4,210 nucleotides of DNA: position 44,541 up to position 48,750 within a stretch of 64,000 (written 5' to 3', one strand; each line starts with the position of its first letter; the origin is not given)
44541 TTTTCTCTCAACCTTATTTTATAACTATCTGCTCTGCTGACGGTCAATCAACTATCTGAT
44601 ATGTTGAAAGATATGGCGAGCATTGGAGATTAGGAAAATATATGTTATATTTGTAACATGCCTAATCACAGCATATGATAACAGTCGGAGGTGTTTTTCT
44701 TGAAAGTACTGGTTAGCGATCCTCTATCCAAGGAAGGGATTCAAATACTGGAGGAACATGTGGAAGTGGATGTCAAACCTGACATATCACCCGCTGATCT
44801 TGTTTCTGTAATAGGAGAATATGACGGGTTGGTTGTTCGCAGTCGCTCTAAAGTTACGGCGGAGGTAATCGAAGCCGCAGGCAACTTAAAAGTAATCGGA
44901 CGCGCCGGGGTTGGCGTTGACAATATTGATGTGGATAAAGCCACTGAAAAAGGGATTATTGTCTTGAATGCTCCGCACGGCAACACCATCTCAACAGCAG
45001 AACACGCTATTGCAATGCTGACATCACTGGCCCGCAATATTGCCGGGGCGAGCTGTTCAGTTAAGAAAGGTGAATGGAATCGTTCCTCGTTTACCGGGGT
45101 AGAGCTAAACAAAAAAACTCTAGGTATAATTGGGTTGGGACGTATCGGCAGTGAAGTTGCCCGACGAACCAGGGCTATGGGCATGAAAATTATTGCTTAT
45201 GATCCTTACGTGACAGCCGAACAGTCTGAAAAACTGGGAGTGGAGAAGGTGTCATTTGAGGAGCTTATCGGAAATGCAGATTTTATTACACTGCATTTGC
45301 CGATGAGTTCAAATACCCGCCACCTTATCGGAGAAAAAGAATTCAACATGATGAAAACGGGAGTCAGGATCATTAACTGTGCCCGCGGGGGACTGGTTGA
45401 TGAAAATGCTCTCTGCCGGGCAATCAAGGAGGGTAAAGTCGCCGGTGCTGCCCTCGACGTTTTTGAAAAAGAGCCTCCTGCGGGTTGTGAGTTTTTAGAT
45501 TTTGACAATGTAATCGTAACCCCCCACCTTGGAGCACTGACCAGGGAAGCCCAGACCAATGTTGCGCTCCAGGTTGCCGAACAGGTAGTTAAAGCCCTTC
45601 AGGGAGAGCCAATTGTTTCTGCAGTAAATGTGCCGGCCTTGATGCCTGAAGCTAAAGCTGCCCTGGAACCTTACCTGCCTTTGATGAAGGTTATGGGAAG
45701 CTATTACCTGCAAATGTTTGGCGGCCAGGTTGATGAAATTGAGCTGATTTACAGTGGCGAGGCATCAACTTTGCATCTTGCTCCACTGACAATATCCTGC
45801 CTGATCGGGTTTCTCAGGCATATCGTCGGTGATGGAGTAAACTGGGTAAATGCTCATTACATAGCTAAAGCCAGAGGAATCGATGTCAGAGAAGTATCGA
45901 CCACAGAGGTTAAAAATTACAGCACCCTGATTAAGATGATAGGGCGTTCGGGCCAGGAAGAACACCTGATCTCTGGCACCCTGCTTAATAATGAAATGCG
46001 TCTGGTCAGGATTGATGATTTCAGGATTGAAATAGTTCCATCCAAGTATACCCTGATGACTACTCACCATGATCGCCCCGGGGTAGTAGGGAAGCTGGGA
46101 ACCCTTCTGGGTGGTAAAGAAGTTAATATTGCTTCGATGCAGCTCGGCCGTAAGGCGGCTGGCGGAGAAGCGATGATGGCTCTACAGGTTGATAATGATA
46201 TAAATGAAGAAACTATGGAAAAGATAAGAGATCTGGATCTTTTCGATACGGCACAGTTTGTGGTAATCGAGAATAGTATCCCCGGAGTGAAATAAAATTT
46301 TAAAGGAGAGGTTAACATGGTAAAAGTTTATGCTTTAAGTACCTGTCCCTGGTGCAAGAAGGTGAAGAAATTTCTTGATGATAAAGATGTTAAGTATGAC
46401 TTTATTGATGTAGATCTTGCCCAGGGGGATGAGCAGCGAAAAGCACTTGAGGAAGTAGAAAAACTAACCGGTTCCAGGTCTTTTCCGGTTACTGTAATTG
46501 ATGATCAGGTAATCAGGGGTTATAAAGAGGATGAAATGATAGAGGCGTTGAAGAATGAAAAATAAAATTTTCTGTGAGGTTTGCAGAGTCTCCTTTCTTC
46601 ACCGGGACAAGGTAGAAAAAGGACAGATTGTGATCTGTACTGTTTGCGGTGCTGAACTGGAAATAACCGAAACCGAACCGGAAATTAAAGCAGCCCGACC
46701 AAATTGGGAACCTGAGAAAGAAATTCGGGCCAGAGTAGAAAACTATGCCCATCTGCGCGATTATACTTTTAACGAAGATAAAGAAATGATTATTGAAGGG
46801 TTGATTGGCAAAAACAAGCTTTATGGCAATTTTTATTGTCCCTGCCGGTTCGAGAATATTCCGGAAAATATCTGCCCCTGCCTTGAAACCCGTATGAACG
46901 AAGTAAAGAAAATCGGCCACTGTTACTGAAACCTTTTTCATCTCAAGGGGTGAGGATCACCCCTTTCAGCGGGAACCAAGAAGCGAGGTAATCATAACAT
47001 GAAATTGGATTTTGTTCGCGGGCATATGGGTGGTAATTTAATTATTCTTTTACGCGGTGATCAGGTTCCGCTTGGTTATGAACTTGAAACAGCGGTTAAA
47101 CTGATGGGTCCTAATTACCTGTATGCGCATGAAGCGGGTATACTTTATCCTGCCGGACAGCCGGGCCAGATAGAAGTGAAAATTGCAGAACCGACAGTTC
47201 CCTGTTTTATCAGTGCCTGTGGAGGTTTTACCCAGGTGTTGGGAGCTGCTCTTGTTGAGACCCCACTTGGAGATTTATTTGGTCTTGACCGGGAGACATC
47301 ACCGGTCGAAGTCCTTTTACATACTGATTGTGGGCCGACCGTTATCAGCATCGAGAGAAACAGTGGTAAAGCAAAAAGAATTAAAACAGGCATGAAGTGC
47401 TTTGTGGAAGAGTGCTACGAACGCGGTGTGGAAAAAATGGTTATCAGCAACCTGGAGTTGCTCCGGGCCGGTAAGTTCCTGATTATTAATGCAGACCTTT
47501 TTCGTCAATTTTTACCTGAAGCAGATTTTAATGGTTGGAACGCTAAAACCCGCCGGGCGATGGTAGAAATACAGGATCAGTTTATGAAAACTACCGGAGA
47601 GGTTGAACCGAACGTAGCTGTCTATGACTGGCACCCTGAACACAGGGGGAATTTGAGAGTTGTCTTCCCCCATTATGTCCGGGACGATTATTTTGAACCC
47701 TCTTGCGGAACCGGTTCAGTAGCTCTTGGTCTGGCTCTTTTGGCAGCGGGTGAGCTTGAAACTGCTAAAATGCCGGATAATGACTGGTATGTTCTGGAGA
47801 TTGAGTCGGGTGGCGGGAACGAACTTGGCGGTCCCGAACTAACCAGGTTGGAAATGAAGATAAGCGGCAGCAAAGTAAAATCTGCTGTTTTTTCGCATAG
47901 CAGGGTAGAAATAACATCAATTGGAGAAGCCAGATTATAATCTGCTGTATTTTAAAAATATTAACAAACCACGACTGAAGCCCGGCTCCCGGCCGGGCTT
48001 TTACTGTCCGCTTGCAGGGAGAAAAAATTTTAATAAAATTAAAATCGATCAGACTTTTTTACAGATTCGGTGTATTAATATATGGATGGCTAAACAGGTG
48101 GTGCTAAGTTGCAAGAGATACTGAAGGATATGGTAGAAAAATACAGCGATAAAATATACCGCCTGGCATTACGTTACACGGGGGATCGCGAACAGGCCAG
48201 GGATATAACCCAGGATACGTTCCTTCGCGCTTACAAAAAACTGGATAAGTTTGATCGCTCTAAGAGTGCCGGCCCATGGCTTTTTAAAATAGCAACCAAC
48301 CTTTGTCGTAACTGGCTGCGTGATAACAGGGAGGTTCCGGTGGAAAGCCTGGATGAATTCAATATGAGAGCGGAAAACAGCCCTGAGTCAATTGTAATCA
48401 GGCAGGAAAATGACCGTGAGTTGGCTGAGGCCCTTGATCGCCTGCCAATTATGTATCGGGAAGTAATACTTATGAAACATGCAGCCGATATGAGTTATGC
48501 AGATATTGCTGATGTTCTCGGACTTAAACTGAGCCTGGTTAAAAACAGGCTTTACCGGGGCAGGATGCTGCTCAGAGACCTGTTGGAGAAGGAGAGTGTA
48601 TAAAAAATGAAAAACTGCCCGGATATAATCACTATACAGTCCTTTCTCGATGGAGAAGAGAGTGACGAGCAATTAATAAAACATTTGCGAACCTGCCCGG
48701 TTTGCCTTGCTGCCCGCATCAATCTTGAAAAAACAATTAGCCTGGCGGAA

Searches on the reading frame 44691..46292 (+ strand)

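Call 28: search_protein_families(library=ncbifam, proteins=[window:44691-46292:+], max_evalue=1e-20)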
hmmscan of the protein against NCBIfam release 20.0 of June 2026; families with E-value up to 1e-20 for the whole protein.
window:44691-46292:+ (534 aa): 20 families
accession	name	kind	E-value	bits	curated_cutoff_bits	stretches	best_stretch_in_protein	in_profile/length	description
TIGR01327.1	PGDH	equivalog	1e-199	664.7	454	1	5-525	1-524/525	phosphoglycerate dehydrogenase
NF008759.0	PRK11790.1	equivalog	2.3e-79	267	404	1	10-321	18-335/410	phosphoglycerate dehydrogenase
NF009714.1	PRK13243.1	equivalog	2.6e-79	266.9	455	1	5-312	4-322/332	glyoxylate reductase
NF005069.0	PRK06487.1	equivalog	7.8e-61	205.9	448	1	47-308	51-316/320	2-hydroxyacid dehydrogenase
NF011938.0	PRK15409.1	equivalog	1.6e-58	198.2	492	1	11-313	10-319/324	glyoxylate/hydroxypyruvate reductase GhrB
NF006263.0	PRK08410.1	equivalog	4.3e-50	170.9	389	1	7-304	6-308/311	D-2-hydroxyacid dehydrogenase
NF005750.0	PRK07574.1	equivalog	3e-48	164.8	329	1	55-309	104-363/386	NAD-dependent formate dehydrogenase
NF041369.1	Dhydh_Halo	equivalog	2.1e-46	158.6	400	1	64-310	54-302/305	D-2-hydroxyacid dehydrogenase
NF001309.0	PRK00257.1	equivalog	7.3e-44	150.3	434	1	41-314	35-289/379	4-phosphoerythronate dehydrogenase PdxB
NF005387.0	PRK06932.1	equivalog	6.7e-43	146.8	492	1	47-295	47-302/314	2-hydroxyacid dehydrogenase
NF000492.1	vanH_gen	exception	1.2e-41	142.8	540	1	48-261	47-255/312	D-lactate dehydrogenase VanH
NF006374.0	PRK08605.1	subfamily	7.8e-39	133.6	356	1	21-293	23-312/332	D-lactate dehydrogenase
NF005027.0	PRK06436.1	equivalog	9.5e-37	126.7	261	1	65-307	49-284/303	2-hydroxyacid dehydrogenase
NF000371.1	vanH_Agroup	exception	9.9e-37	126.8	700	1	48-261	52-260/322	VanH-A/VanH-Pt family D-lactate dehydrogenase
NF000004.1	vanH-D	exception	4.5e-35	121.3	550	1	65-262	72-262/323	D-lactate dehydrogenase VanH-D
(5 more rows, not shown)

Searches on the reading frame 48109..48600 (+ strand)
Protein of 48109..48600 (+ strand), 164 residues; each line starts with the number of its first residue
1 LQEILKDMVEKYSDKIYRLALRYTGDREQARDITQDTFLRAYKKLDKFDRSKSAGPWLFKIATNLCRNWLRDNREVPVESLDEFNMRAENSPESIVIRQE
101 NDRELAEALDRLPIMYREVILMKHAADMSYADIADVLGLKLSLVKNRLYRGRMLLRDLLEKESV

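Call 11: search_protein_families(library=ncbifam, proteins=[window:48109-48600:+], max_evalue=1e-20)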
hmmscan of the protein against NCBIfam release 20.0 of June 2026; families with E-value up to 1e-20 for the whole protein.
window:48109-48600:+ (164 aa): 25 families
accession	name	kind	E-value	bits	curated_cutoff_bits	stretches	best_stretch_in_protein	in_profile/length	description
NF006930.0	PRK09415.1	subfamily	1.5e-36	125.9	198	1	3-162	16-178/179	RNA polymerase factor sigma C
NF007223.0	PRK09641.1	equivalog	1e-34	120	209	1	4-161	19-186/187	RNA polymerase sigma factor SigW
NF007229.0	PRK09647.1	equivalog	2.7e-33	115.2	265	1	6-162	47-205/220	RNA polymerase sigma factor SigE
TIGR02937.1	sigma70-ECF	superfamily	1.1e-31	109.6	42.9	1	5-157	3-163/165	sigma-70 family RNA polymerase sigma factor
TIGR02948.1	SigW_bacill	equivalog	1.3e-31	110.1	243.1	1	4-159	19-184/187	RNA polymerase sigma factor SigW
TIGR02950.1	SigM_subfam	subfamily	3.5e-31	108.2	147.95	1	5-159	2-158/159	RNA polymerase sigma factor, SigM family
NF004113.0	PRK05602.1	equivalog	4.8e-31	108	208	1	4-162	46-204/211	RNA polymerase sigma factor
NF058625.1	sigma_PG0214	equivalog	6.2e-31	107.4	130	1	5-162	6-164/170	GFO_1088 family ECF-type sigma factor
TIGR02985.1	Sig70_bacteroi1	subfamily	1.1e-27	97.2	126.4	1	6-157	4-160/162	RNA polymerase sigma-70 factor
NF053879.1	RNAPolSigSigVBac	equivalog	3.5e-27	95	190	1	2-163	3-159/160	RNA polymerase sigma factor SigV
NF008888.0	PRK11922.1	equivalog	8e-27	94.4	204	1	5-162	32-199/231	RNA polymerase sigma factor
NF007226.0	PRK09644.1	equivalog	2.3e-26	92.8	199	1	9-162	7-160/166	RNA polymerase sigma factor SigM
TIGR02983.1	SigE-fam_strep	subfamily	4.3e-26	91.7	141.55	1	5-162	8-161/162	SigE family RNA polymerase sigma factor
NF009185.0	PRK12533.1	equivalog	9.1e-25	87.6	248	1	7-161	33-195/231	RNA polymerase sigma factor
NF008891.0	PRK11924.1-5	subfamily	1.4e-24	87.2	259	1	1-160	1-164/171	RNA polymerase sigma factor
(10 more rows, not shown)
